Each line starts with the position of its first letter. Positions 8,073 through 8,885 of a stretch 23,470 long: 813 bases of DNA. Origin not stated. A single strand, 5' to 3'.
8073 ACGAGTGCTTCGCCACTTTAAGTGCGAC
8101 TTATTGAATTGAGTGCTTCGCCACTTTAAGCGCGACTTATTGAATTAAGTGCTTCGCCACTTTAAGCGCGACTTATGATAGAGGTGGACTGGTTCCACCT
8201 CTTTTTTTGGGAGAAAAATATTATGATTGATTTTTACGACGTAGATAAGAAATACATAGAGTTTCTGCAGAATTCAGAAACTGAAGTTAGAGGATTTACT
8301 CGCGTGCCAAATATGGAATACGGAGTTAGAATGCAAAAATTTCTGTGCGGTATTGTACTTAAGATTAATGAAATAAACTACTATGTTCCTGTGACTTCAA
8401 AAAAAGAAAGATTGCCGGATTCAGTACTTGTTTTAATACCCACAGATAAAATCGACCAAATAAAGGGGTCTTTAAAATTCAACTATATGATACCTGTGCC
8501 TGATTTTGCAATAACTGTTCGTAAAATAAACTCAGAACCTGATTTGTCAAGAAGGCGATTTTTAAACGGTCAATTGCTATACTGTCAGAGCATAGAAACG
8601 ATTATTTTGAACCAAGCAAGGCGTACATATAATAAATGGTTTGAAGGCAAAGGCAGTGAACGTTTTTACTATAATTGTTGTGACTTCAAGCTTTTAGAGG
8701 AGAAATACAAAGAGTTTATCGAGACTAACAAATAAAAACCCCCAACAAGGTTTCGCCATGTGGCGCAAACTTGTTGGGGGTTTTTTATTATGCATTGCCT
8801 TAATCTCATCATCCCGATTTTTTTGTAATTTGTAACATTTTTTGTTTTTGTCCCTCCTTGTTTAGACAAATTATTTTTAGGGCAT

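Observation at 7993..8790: Complete type III toxin-antitoxin (ToxIN/AbiQ-like) locus invisible to the ORF track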

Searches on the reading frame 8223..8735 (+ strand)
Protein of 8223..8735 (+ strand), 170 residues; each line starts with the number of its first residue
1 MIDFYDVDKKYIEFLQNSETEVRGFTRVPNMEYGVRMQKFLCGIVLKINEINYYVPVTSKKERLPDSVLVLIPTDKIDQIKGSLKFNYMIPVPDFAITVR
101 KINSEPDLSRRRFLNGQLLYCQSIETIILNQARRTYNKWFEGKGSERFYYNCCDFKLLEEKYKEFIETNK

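Call 4: search_protein_families(library=pfam, proteins=[window:8223-8735:+], max_evalue=1)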
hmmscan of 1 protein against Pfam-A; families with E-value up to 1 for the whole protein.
window:8223-8735:+ (170 aa): 1 family
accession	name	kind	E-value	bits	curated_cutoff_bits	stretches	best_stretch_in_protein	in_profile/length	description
PF13958.12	ToxN_toxin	-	2.2e-34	119.4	25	1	3-165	2-159/159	Toxin ToxN, type III toxin-antitoxin system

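Call 5: search_protein_families(library=padloc, proteins=[window:8223-8735:+], max_evalue=1)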
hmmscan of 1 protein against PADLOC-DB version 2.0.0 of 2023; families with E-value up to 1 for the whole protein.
window:8223-8735:+ (170 aa): 1 family
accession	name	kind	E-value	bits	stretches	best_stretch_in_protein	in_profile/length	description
PDLC02352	AbiQ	-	3.8e-28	96.8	1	3-167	2-159/160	AbiQ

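Call 6: search_protein_families(library=ncbifam, proteins=[window:8223-8735:+], max_evalue=1)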
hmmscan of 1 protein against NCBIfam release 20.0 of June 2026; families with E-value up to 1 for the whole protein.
window:8223-8735:+ (170 aa): 0 families

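Call 7: search_solved_structures(query=window:8223-8735:+, max_evalue=1, show_alignments=3)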
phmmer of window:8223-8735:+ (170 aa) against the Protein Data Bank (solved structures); distinct sequences matched with E-value up to 1: 5.
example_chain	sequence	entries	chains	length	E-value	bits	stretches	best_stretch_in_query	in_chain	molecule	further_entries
4glk_A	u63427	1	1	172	7.2e-10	42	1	4-162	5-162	AbiQ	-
2xd0_A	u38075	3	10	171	1.1e-09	41.4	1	3-165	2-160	TOXN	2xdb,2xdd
4ato_A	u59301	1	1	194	6.1e-09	39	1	4-168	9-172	TOXN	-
7d8o_A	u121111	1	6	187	7.3e-09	38.8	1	2-165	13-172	Type III toxin-antitoxin system ToxN/AbiQ family toxin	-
3cki_B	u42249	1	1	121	0.14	15.1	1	22-55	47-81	Metalloproteinase inhibitor 3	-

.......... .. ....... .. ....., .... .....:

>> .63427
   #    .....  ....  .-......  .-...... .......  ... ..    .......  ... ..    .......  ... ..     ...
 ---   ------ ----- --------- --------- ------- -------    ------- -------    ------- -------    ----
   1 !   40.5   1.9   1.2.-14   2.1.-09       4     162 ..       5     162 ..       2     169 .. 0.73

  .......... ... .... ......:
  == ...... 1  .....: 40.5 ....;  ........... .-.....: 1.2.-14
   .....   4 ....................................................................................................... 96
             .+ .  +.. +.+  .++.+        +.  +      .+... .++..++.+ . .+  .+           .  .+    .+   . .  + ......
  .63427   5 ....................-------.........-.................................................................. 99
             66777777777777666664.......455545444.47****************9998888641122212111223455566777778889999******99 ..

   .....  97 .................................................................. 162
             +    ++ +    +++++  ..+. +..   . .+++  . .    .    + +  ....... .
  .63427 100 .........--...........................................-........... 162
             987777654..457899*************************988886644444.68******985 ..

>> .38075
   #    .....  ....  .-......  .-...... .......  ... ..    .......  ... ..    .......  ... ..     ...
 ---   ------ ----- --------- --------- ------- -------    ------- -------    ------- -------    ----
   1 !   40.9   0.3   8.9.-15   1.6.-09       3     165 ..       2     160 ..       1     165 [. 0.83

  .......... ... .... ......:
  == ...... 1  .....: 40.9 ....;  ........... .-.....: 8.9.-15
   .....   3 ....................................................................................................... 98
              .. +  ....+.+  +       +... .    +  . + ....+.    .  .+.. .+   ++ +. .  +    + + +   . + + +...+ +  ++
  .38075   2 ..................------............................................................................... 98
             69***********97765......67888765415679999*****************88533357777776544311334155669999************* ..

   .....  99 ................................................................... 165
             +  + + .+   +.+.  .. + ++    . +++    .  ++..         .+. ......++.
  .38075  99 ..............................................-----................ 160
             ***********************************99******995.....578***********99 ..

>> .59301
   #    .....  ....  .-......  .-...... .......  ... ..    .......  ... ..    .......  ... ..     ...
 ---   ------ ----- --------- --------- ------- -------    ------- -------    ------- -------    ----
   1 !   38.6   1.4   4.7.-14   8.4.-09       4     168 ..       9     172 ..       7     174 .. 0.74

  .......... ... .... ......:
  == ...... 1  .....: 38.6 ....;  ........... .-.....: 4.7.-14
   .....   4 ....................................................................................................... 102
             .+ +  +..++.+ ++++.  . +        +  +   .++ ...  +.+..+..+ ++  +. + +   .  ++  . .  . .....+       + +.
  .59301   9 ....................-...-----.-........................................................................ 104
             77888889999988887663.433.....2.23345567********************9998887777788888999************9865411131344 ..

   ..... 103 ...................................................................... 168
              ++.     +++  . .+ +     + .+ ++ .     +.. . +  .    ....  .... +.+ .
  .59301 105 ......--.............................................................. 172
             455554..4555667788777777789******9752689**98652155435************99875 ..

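Call 12: find_homologous_proteins(query=window:8223-8735:+)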
Query window:8223-8735:+ (170 aa): 30 proteins with E <= 0.001 among 65 candidates.
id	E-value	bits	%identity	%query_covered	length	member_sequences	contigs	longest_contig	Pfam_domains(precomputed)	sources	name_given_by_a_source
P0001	1.1e-109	381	100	100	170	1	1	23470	PF13958.13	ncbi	-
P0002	1.3e-63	232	64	97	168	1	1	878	PF13958.13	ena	-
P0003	1.2e-62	228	66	97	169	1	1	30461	PF13958.13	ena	-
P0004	5.0e-53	197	61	96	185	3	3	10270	PF13958.13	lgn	-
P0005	9.0e-53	196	60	96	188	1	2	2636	PF13958.13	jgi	-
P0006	2.8e-52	195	60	98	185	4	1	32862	PF13958.13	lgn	-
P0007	3.7e-52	194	61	96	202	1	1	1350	PF13958.13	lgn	-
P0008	1.8e-47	179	56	99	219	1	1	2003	PF13958.13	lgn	-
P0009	6.5e-44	168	54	96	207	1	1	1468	PF13958.13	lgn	-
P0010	1.1e-43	167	51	98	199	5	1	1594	PF13958.13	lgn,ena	-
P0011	1.1e-42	164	50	99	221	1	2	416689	PF13958.13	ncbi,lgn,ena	-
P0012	1.3e-42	163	51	93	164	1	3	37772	PF13958.13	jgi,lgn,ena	-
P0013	9.2e-40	154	49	99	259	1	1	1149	PF13958.13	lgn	-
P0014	7.4e-39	151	48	94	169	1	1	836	PF13958.13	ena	-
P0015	1.1e-37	147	47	98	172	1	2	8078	PF13958.13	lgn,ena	-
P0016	1.6e-37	147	47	97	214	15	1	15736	PF13958.13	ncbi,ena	-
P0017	1.7e-37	147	49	97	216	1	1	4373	PF13958.13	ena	-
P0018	1.9e-35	140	47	94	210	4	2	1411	PF13958.13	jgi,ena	-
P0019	6.5e-34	135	45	96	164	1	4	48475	PF13958.13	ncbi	-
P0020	7.2e-34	135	44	100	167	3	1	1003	PF13958.13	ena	-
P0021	2.2e-33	133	55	72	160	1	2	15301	PF13958.13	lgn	-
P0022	6.3e-32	129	44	96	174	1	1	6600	PF13958.13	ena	-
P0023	4.2e-30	123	42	97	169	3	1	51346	PF13958.13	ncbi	-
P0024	1.5e-26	111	40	95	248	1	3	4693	PF13958.13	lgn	-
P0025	1.9e-26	111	43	96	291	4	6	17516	PF13958.13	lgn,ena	-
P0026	3.8e-25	106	41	96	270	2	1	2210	PF13958.13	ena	-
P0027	3.8e-24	103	40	98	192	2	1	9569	PF13958.13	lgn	-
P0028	7.9e-20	89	39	96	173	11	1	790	PF13958.13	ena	-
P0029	1.1e-19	89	34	98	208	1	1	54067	PF13958.13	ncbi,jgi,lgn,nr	ncbi:MAG: type III toxin-antitoxin system ToxN/AbiQ family toxin [Oscillospiraceae bacterium]|jgi:pr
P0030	3.2e-19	87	40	76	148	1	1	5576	PF13958.13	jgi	-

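Call 13: find_encoding_contigs(protein=window:8223-8735:+, flank=3000, max_places=10)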
Protein window:8223-8735:+ (170 aa): no gene with exactly this product is on record in the collection.

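Call 14: find_encoding_contigs(protein=P0001, flank=3000, max_places=5)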
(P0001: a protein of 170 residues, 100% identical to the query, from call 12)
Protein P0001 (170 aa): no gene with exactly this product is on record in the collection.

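Call 15: list_cluster_members(proteins=[P0001, P0003, P0011, P0016])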
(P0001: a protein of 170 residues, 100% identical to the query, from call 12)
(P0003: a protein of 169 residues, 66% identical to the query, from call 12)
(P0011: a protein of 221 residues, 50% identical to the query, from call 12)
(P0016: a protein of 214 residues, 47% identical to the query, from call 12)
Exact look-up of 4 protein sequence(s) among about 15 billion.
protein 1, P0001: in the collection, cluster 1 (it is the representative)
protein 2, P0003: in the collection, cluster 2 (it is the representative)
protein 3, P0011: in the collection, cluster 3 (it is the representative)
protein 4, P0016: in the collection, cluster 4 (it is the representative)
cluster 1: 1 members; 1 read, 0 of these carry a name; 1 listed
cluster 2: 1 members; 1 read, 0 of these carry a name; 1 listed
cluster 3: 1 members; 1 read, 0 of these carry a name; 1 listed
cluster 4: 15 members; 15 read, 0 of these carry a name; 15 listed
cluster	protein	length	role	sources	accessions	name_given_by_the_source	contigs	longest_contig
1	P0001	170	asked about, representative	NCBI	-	-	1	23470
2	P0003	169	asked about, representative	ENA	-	-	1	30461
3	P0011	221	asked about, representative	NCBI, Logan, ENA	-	-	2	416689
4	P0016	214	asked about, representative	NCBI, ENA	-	-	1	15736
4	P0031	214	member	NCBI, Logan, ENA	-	-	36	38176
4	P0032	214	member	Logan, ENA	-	-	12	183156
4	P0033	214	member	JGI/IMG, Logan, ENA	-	-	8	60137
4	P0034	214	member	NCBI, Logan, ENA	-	-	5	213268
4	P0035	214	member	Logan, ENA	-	-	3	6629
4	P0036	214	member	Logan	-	-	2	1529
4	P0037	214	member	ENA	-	-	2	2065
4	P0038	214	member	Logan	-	-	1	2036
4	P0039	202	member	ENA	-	-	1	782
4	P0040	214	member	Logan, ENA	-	-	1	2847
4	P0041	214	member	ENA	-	-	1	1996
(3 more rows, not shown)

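Call 16: find_related_loci(query=window:8223-8735:+, collection=genome_contigs, flank=3000)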
Query window:8223-8735:+ (170 aa) in genome_contigs; peptide patterns used: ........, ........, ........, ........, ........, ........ (x = any residue, [..] = any of these).
141 stretches matched a pattern, but none encodes a relative of the query by tblastn (E <= 1e-3).

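Call 18: find_related_loci(query=A1, collection=genome_contigs, flank=2500)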
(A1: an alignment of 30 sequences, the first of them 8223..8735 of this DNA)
Query A1 (170 aa) in genome_contigs; peptide patterns used: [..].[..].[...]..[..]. (x = any residue, [..] = any of these).
139 stretches matched a pattern; 126 encode a relative of the query (tblastn E <= 1e-3); the best 80 are kept; 80 distinct loci.
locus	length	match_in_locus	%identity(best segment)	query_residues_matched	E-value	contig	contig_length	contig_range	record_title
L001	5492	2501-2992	59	2-165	4e-56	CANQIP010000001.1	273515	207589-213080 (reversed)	MAG: uncultured Clostridia bacterium isolate Lapin-027__bin96 genome assembly, contig: Lapin-027__NODE_9_length_273515_c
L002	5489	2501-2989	58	2-165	3e-52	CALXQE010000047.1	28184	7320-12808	MAG: uncultured Clostridia bacterium isolate E14__bin16 genome assembly, contig: E14__k127_2503858, whole genome shotgun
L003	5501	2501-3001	50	2-170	3e-48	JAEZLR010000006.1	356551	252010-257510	MAG: Bacillota bacterium isolate OH_CDB_78 k127_2575795, whole genome shotgun sequence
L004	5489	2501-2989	54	2-165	3e-48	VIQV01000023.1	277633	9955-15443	Lachnospiraceae bacterium MD329 10_Assembly.final.scaffolds_scaffold2.1, whole genome shotgun sequence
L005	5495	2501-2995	47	2-169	6e-44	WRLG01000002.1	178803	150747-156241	MAG: Oscillospiraceae bacterium isolate Th196P3bin149 Ga0099364_10000044, whole genome shotgun sequence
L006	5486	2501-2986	48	2-165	5e-44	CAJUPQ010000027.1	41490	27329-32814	MAG TPA_asm: uncultured Hungatella sp. isolate MGBC163323 genome assembly, contig: MGBC163323.27, whole genome shotgun s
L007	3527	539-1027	47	2-167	1e-43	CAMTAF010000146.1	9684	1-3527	MAG TPA_asm: uncultured Hungatella sp. isolate SRR12358626_bin.4_metawrap_v1.3_MAG genome assembly, contig: NODE.4025_le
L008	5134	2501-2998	47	2-170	3e-43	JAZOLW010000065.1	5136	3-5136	MAG: Eubacteriales bacterium isolate T1900045651_YK20190345.MAGScoT_cleanbin_000056 SGB_8208_k141_4117883, whole genome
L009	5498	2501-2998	45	2-170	2e-43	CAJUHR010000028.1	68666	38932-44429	MAG TPA_asm: uncultured Lachnospiraceae bacterium isolate MGBC129633 genome assembly, contig: MGBC129633.28, whole genom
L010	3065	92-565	47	2-162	2e-43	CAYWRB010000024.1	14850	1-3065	MAG TPA_asm: uncultured Hungatella sp. isolate SRP287540_co2_50 genome assembly, contig: NODE_4455_length_14850_cov_4.75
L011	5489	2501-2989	47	4-168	7e-43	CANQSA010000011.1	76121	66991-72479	MAG: uncultured Lachnospiraceae bacterium isolate Lapin-021__bin41 genome assembly, contig: Lapin-021__NODE_403_length_7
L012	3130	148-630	46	2-165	8e-43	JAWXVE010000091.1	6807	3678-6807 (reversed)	MAG: Eubacteriales bacterium isolate FM_67_G117_V NODE_5590_length_6808_cov_3.328847, whole genome shotgun sequence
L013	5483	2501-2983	47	2-165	3e-42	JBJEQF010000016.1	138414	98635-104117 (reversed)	MAG: Acutalibacteraceae bacterium isolate LOHA29_bin.022 NODE_25_length_138414_cov_13.788420, whole genome shotgun seque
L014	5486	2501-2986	47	2-166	3e-42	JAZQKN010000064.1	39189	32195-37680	MAG: Acutalibacteraceae bacterium isolate T1900044614_TS20190080.MAGScoT_cleanbin_000022 SGB_831_k141_2778087, whole gen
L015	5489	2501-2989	46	2-167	3e-42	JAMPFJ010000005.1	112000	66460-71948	MAG: Bacteroidales bacterium isolate NALB_7861_11 Scaffold_#5__SCF_005___112000_bp, whole genome shotgun sequence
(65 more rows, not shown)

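Call 43: search_dna_similar(query=window:8223-8735:+, collection=phages, mode=protein, max_rows=15)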
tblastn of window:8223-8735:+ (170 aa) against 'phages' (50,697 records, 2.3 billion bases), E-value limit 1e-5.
Records with a match: 3; places in all: 3; records where one place covers at least 80% of the query: 3.
Best place of each record, by identity: <60% 3.
By first word of the organism name: Clostridioides 2; Clostridium 1.
By host as written in the record: Clostridioides sp. ES-S-0107-01 1; - 1; Clostridium botulinum D str. 1873 1.
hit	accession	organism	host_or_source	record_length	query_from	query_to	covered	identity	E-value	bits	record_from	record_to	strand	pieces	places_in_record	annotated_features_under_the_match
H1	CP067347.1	Clostridioides phage ES-S-0107-01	Clostridioides sp. ES-S-0107-01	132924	2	155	91%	40.3%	4e-28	114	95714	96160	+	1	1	record has no annotation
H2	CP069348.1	Clostridioides phage pCD1602_4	water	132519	5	165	95%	32.3%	5e-10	62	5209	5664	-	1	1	record has no annotation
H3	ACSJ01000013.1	Clostridium phage D-1873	Clostridium botulinum D str. 1873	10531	2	165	96%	30.0%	2e-9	61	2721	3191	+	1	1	conserved hypothetical protein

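Call 44: search_dna_similar(query=window:8223-8735:+, collection=plasmids, mode=protein, max_rows=15)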
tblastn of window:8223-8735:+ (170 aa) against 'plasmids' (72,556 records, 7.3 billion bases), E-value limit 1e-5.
Records with a match: 134; places in all: 136; records where one place covers at least 80% of the query: 96.
Best place of each record, by identity: <60% 134.
By first word of the organism name: Escherichia 45; Staphylococcus 38; Salmonella 11; Enterobacter 9; Bacillus 8; Enterococcus 6; Clostridium 4; Klebsiella 4; Listeria 3; Fusobacterium 1; and 5 more.
By predicted mobility (MOB-suite, as given by PLSDB): mobilizable 91; non-mobilizable 36; conjugative 7.
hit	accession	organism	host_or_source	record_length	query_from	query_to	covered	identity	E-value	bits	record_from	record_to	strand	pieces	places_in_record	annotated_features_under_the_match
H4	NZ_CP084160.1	Fusobacterium polymorphum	Homo sapiens,Oral cavity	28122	2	170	99%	35.0%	3e-15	79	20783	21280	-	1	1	type III toxin-antitoxin system ToxN/AbiQ family toxin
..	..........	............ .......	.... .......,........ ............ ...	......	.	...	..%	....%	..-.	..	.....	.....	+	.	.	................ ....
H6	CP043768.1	Enterobacter hormaechei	Homo sapiens,Pure culture,rectal swab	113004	2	165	96%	32.8%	2e-9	62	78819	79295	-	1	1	type III toxin-antitoxin system ToxN/AbiQ family toxin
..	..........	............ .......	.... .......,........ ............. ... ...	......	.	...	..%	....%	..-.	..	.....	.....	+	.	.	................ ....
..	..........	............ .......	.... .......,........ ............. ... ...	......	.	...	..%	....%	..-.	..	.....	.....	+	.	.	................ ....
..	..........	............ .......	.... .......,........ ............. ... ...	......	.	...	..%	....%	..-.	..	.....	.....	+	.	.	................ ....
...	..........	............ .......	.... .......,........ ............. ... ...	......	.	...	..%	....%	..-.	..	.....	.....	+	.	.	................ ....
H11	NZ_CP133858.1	Enterobacter hormaechei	Homo sapiens,pure culture,urine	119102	2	165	96%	32.8%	2e-9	62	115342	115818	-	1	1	type III toxin-antitoxin system ToxN/AbiQ family toxin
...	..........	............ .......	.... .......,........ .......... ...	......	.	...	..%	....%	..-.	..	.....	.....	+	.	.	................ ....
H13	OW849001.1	Enterobacter cloacae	Homo sapiens,Corporacio Sanitaria Parc ...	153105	2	165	96%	32.8%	2e-9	62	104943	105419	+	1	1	Endoribonuclease ToxN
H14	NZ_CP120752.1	Clostridium perfringens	Hospital wastewater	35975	2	165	96%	30.7%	2e-14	77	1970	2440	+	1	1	type III toxin-antitoxin system ToxN/AbiQ family toxin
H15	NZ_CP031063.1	Bacillus sp. AR4-2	cell culture,soil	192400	2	167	98%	30.3%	1e-6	54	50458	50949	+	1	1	type III toxin-antitoxin system ToxN/AbiQ family toxin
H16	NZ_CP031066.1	Bacillus sp. SH8-8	cell culture,soil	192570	2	167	98%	30.3%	1e-6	54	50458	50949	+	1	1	type III toxin-antitoxin system ToxN/AbiQ family toxin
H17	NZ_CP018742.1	Bacillus cereus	Salad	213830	2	167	98%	30.3%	1e-6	54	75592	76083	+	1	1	type III toxin-antitoxin system ToxN/AbiQ family toxin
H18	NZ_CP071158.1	Listeria innocua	bacterial culture,food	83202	4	161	93%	31.5%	6e-9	61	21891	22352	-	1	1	type III toxin-antitoxin system ToxN/AbiQ family toxin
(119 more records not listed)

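Call 51: predict_structure(alignment_id=A1)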
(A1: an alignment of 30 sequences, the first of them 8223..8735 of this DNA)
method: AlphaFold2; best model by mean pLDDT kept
length: 170 residues; sequences in the alignment: 30
mean_pLDDT: 93.7   pTM: 0.89
mean pLDDT of the five models: 93.7, 93.7, 93.5, 93.3, 93.1
residues with pLDDT >= 90: 151; 70-90: 12; 50-70: 7; < 50: 0
segments of 3 or more residues with pLDDT < 50: none
pLDDT, mean of each block of 10 residues (from residue 1): 94 98 96 67 94 95 93 93 96 97 92 95 98 98 96 98 95
secondary structure, 60 per line:
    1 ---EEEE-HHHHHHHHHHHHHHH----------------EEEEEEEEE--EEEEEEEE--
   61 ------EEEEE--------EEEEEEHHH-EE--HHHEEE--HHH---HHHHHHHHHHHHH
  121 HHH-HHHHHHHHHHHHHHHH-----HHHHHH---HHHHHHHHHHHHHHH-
elements in order: E4-7 H9-23 E40-48 E51-58 E67-71 E80-85 E97-99 H108-123 H125-140 H146-151 H155-169
